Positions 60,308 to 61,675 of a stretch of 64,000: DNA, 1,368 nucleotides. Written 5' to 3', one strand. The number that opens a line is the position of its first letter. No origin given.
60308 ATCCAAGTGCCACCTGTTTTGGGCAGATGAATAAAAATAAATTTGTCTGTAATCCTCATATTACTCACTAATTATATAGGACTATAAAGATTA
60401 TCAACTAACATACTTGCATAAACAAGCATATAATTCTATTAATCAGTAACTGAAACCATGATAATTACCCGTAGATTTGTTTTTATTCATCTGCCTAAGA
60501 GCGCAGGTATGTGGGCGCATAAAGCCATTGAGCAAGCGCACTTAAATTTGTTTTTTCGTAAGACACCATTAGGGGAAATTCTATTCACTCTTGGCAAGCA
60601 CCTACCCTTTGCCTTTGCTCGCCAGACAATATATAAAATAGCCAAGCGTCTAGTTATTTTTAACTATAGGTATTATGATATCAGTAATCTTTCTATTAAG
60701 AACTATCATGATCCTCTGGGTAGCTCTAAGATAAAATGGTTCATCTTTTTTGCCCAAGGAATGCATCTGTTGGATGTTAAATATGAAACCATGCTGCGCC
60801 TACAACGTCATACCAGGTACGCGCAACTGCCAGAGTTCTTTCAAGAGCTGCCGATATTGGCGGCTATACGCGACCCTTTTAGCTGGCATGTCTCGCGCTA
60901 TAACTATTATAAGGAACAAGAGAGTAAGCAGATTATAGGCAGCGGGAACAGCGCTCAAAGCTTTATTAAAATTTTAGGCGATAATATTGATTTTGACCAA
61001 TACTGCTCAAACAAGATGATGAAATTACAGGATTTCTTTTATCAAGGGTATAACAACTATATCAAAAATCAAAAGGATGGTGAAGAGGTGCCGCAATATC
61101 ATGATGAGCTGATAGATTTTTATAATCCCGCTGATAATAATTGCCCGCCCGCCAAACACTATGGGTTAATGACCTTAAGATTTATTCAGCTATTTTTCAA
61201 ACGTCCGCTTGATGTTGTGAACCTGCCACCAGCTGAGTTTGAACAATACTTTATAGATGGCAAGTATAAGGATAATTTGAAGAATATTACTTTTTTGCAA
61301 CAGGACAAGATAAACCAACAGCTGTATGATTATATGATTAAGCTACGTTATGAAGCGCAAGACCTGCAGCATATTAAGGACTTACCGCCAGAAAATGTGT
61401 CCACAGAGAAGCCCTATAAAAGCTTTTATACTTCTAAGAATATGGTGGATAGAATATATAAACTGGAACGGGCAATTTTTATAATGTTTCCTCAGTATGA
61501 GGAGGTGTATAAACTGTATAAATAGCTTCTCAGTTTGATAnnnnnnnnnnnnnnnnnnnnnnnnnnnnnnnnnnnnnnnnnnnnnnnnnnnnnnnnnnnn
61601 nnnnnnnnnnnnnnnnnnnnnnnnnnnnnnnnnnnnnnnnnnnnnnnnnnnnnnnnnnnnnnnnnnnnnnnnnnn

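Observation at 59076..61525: tRNA-Asn-adjacent island with two divergent paralogous sulfotransferase-family genes, one with a mutated PAPS 3'-phosphate motif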

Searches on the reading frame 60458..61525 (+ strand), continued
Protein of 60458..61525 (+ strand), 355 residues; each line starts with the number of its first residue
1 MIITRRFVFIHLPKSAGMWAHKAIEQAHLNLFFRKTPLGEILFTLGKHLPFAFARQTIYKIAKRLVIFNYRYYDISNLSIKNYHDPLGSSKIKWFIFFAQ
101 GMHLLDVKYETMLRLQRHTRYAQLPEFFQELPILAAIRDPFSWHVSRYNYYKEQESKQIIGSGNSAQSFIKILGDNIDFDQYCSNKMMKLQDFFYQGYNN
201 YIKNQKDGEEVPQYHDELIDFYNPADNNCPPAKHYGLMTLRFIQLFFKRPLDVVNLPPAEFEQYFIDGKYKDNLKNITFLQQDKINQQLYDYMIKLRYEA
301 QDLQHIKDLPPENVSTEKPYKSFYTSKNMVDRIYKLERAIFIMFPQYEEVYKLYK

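Call 81: search_protein_families(library=ncbifam, proteins=[L002:4376-5122:+, L002:6294-7322:+], max_evalue=0.001)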
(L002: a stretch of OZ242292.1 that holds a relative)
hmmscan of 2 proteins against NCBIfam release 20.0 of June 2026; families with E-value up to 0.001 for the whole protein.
L002:4376-5122:+ (248 aa): 0 families

L002:6294-7322:+ (342 aa): 32 families (the best 25 are shown)
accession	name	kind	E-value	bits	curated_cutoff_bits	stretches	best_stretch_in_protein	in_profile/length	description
TIGR00755.1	ksgA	equivalog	2.9e-62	210.3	171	2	209-340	120-255/256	16S rRNA (adenine(1518)-N(6)/adenine(1519)-N(6))-dimethyltransferase RsmA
NF000499.2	Erm23S_rRNA_broad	equivalog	6.8e-36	123.9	212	2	16-96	1-81/244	23S ribosomal RNA methyltransferase Erm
NF011486.0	PRK14896.1-1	equivalog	6.7e-23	81.2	450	2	211-309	139-235/284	16S ribosomal RNA methyltransferase A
NF000337.1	erm_SHROVE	exception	7.2e-20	71.3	320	1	12-96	2-86/248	ErmE/ErmH/ErmO/ErmR family 23S rRNA (adenine(2058)-N(6))-methyltransferase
NF042988.1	Erm46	exception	1.4e-17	63.9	503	1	12-101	7-93/255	23S rRNA (adenine(2058)-N(6))-methyltransferase Erm(46)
NF000411.1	Erm45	exception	1.3e-15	57.9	525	1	16-97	7-88/245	23S rRNA (adenine(2058)-N(6))-methyltransferase Erm(45)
NF012219.1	erm_C_23S_MT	exception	1.2e-14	54.5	530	1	17-95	9-87/244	23S rRNA (adenine(2058)-N(6))-methyltransferase Erm(C)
NF042938.1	Erm55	exception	2.6e-14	52.9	525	1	12-94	7-86/270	23S rRNA (adenine(2058)-N(6))-methyltransferase Erm(55)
NF045543.1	erm_G_23S_MT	exception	5.9e-12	45.9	515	1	18-96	10-88/244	23S rRNA (adenine(2058)-N(6))-methyltransferase Erm(G)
NF012218.0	erm_38_23S_MT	exception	7.6e-12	44.8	800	1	11-83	6-77/386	23S rRNA (adenine(2058)-N(6))-methyltransferase Erm(38)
NF012222.1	erm_A_23S_MT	exception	1.8e-11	44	475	1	18-98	10-90/243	23S rRNA (adenine(2058)-N(6))-methyltransferase Erm(A)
NF000077.1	Erm42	exception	4.6e-11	42.5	600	1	17-100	19-101/303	23S rRNA (adenine(2058)-N(6))-methyltransferase Erm(42)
NF012220.1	erm_B_23S_MT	exception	8.9e-10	38.5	525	1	17-95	8-86/245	23S rRNA (adenine(2058)-N(6))-methyltransferase Erm(B)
NF000047.1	ErmV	exception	1.3e-09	37.8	500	1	13-95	8-92/259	23S rRNA (adenine(2058)-N(6))-methyltransferase Erm(V)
NF000412.1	Erm43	exception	1.8e-09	37.5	500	1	7-100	3-92/243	23S rRNA (adenine(2058)-N(6))-methyltransferase Erm(43)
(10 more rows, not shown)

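Call 82: find_encoding_contigs(protein=P0045, flank=8000, max_places=2)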
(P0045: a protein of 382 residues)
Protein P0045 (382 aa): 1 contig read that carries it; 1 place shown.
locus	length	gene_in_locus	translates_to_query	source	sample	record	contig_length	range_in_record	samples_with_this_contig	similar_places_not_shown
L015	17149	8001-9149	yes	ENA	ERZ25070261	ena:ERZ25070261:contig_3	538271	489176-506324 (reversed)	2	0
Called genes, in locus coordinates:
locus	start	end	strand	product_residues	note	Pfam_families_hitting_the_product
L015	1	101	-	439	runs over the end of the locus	PF14691:Fer4_20, PF07992:Pyr_redox_2, PF00070:Pyr_redox (faint), PF13738:Pyr_redox_3 (weak)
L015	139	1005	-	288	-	PF00795:CN_hydrolase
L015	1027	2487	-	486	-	PF02133:Transp_cyt_pur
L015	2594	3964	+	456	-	PF00919:UPF0004, PF04055:Radical_SAM, PF01938:TRAM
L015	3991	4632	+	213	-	PF00625:Guanylate_kin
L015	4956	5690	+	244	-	PF02677:QueH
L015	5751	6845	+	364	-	-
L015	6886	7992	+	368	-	-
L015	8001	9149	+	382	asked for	-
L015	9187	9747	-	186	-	PF01569:PAP2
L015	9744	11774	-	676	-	PF19310:TOP_N, PF01432:Peptidase_M3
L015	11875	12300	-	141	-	PF00903:Glyoxalase, PF13669:Glyoxalase_4 (weak)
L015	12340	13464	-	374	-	-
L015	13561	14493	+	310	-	PF07992:Pyr_redox_2, PF13738:Pyr_redox_3, PF00070:Pyr_redox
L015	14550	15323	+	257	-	PF01784:DUF34_NIF3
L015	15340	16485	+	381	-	PF01041:DegT_DnrJ_EryC1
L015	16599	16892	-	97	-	PF03091:CutA1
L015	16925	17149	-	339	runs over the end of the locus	PF00106:adh_short, PF01073:3Beta_HSD, PF01370:Epimerase, PF02719:Polysacc_synt_2, PF04321:RmlD_sub_bind, PF07993:NAD_binding_4, PF08659:KR (weak), PF16363:GDP_Man_Dehyd, +1 more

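Call 83: find_encoding_contigs(protein=P0043, flank=8000, max_places=2)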
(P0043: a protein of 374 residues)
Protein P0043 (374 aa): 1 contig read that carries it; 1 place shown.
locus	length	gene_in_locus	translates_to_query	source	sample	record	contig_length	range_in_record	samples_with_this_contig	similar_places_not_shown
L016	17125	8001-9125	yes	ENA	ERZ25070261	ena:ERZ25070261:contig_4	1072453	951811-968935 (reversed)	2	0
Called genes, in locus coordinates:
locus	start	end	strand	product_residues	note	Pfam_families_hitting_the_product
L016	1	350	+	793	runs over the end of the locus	PF07244:POTRA (weak), PF08478:POTRA_1 (faint), PF08479:POTRA_2 (faint), PF07244:POTRA, PF01103:Omp85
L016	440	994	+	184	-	PF03938:OmpH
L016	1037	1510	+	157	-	PF22817:ApeP-like, PF07977:FabA, PF22818:ApeI-like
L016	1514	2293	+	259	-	PF25084:LbH_EIF2B (faint), PF25087:GMPPB_C (faint), PF00132:Hexapep, PF13720:Acetyltransf_11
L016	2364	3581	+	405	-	PF02684:LpxB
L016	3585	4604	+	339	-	PF00106:adh_short, PF01073:3Beta_HSD, PF01370:Epimerase, PF02719:Polysacc_synt_2, PF04321:RmlD_sub_bind, PF07993:NAD_binding_4, PF08659:KR (weak), PF16363:GDP_Man_Dehyd, +1 more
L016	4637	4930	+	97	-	PF03091:CutA1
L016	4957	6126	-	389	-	-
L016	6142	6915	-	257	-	PF01784:DUF34_NIF3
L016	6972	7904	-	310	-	PF07992:Pyr_redox_2, PF13738:Pyr_redox_3, PF00070:Pyr_redox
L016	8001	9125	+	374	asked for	-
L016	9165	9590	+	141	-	PF00903:Glyoxalase, PF13669:Glyoxalase_4 (weak)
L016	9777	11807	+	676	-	PF19310:TOP_N, PF01432:Peptidase_M3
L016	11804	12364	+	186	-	PF01569:PAP2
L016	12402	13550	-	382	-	-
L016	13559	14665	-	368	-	-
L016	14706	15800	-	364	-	-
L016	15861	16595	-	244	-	PF02677:QueH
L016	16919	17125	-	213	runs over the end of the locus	PF00625:Guanylate_kin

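Call 84: search_protein_families(library=pfam, proteins=[L001:14572-15780:-, L001:15880-17436:-, L001:17531-19066:-, L001:19079-20293:-, L001:20393-21052:-, L016:4957-6126:-, L016:12402-13550:-, L016:13559-14665:-, L016:14706-15800:-], max_evalue=0.001)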
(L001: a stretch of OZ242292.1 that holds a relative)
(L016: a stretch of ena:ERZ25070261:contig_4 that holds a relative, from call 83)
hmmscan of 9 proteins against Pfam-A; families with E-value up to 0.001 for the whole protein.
L001:14572-15780:- (402 aa): 1 family
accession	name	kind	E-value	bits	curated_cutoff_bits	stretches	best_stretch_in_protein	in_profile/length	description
PF01420.25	Methylase_S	-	2.1e-18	67.6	22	2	11-195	2-167/168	Type I restriction modification DNA specificity domain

L001:15880-17436:- (518 aa): 4 families
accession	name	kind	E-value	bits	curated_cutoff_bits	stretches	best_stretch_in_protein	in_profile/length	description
PF02384.22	N6_Mtase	-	1e-105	353.9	20.4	1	158-478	2-310/311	N-6 DNA Methylase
PF12161.14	HsdM_N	-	8.4e-24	85.2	24.5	1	16-146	2-135/135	HsdM N-terminal domain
PF05175.20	MTS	-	1.3e-06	28.6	23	1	192-291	21-110/170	Methyltransferase small domain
PF07669.17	Eco57I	-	0.00019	22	25.3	1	255-372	50-170/171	Eco57I restriction-modification methylase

L001:17531-19066:- (511 aa): 10 families
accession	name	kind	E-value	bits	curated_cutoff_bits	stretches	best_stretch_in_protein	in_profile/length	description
PF01266.30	DAO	-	2e-53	182.6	27.9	1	17-378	1-352/353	FAD dependent oxidoreductase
PF16901.10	DAO_C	-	7.6e-18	65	31.4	1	420-488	54-122/126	C-terminal domain of alpha-glycerophosphate oxidase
PF00890.30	FAD_binding_2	-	1.1e-11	45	20.4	1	17-58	1-42/414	FAD binding domain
PF12831.13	FAD_oxidored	-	7.8e-10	39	27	1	17-229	1-145/416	FAD dependent oxidoreductase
PF13450.12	NAD_binding_8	-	1.4e-05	25.7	21.9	1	20-57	1-38/68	NAD(P)-binding Rossmann-like domain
PF01134.28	GIDA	-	0.00014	21.5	22.1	0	17-44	1-28/391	Glucose inhibited division protein A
PF01946.23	Thi4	-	0.00021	21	26.2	0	8-46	10-49/235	Thi4 family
PF07992.20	Pyr_redox_2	-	0.00034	20.6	26.1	0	17-49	2-35/291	Pyridine nucleotide-disulphide oxidoreductase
PF13738.12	Pyr_redox_3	-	0.00044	20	30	0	19-48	1-31/305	Pyridine nucleotide-disulphide oxidoreductase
PF03486.20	HI0933_like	-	0.00046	20.1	50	0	17-47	2-32/244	HI0933-like protein Rossmann domain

L001:19079-20293:- (404 aa): 1 family
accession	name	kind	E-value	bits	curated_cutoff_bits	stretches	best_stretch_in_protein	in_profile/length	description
PF00268.27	Ribonuc_red_sm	-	2e-85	287.1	33.6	1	83-370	2-281/281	Ribonucleotide reductase, small chain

L001:20393-21052:- (219 aa): 1 family
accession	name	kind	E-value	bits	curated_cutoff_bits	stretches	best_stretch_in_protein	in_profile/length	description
PF02867.20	Ribonuc_red_lgC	-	2.9e-26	92.6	23.9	1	3-98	428-523/523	Ribonucleotide reductase, barrel domain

L016:4957-6126:- (389 aa): 2 families
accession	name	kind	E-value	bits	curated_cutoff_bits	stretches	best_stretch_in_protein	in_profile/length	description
PF01041.23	DegT_DnrJ_EryC1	-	3.5e-103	346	19.8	1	19-385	5-359/360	DegT/DnrJ/EryC1/StrS aminotransferase family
PF00266.25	Aminotran_5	-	0.00061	19.3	21.5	1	77-182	68-181/371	Aminotransferase class-V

L016:12402-13550:- (382 aa): 0 families

L016:13559-14665:- (368 aa): 0 families

L016:14706-15800:- (364 aa): 0 families
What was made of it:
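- On tRNA-associated genomic island: L001 continues with hsdS, hsdM, a glpD-like oxidoreductase and ribonucleotide reductase genes (call 84).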

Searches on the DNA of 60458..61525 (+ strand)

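Call 96: search_rna_families(source=L002, start=11000, end=21056, threshold=gathering)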
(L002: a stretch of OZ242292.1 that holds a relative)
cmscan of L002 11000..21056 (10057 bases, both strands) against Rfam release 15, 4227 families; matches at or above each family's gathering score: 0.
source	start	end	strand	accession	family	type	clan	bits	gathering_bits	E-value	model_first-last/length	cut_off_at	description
